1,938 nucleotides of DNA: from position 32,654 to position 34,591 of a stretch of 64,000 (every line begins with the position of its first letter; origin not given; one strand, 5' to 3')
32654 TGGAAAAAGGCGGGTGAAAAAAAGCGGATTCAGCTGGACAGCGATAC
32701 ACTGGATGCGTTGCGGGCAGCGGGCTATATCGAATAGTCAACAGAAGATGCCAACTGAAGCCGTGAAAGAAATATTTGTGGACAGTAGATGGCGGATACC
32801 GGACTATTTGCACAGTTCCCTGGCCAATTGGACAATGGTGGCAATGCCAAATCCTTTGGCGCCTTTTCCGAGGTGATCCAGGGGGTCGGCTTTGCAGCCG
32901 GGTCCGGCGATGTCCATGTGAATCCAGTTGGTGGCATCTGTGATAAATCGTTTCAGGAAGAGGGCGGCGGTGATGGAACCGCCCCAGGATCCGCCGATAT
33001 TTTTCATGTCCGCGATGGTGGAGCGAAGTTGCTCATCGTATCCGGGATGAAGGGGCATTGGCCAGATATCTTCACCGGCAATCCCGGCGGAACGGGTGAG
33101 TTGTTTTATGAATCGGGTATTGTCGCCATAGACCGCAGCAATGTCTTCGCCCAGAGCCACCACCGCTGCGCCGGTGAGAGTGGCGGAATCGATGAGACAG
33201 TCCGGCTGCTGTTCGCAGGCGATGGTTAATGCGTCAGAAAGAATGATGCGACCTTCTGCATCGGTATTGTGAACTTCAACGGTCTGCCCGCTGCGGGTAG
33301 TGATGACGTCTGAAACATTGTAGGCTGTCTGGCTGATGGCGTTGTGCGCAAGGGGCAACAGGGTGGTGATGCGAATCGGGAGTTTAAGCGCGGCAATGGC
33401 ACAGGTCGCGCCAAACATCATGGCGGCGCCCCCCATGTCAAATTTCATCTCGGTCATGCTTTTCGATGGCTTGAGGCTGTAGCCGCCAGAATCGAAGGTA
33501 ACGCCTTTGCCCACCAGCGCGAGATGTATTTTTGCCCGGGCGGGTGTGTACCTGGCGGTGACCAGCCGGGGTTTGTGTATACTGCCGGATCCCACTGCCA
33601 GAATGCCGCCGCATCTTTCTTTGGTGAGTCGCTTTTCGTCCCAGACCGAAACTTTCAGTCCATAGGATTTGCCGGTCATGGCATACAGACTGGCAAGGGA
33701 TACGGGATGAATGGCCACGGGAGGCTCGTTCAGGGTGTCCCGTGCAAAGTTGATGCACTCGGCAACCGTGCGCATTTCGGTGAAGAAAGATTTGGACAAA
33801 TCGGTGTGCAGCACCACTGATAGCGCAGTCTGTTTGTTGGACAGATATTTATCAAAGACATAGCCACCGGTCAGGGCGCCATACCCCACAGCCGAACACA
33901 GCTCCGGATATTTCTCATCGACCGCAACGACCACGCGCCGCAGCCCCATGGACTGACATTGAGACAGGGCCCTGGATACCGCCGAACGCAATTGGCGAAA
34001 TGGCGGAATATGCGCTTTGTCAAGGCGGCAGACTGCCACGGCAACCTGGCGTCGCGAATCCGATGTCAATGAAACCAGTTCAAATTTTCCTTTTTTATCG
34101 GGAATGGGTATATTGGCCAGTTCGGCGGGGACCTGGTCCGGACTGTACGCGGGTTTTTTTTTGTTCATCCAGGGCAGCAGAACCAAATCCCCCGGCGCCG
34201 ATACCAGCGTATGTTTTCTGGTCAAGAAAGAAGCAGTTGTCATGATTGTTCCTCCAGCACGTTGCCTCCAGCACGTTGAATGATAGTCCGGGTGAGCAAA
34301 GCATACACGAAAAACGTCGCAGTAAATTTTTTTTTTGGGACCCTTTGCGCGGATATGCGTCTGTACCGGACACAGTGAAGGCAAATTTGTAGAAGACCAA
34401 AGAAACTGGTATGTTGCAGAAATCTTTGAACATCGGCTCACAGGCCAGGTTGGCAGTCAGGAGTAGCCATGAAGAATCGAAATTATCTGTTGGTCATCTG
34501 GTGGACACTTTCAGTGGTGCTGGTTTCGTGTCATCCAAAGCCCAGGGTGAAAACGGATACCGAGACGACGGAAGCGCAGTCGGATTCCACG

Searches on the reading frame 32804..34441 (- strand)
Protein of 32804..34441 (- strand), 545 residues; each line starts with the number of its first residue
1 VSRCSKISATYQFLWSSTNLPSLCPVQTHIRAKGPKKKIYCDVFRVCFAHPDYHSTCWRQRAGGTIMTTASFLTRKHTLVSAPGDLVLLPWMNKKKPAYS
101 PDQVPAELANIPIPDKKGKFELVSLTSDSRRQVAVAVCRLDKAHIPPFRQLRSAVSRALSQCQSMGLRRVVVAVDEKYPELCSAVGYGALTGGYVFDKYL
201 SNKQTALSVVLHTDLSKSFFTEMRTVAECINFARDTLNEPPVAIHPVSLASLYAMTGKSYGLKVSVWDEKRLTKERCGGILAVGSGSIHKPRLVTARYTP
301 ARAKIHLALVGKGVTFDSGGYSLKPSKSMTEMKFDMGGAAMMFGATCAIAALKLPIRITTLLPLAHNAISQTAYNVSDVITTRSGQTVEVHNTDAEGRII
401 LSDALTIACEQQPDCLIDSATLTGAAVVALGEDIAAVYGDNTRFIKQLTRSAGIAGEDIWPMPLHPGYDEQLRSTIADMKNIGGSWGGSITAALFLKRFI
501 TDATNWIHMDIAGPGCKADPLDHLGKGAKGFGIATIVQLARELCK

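Call 25: search_protein_families(library=pfam, proteins=[window:32804-34441:-], max_evalue=0.00001)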
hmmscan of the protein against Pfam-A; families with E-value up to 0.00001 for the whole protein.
window:32804-34441:- (545 aa): 1 family
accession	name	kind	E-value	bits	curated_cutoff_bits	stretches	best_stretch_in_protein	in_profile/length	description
PF00883.26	Peptidase_M17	-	5.5e-111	371.2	25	1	231-537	1-310/310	Cytosol aminopeptidase family, catalytic domain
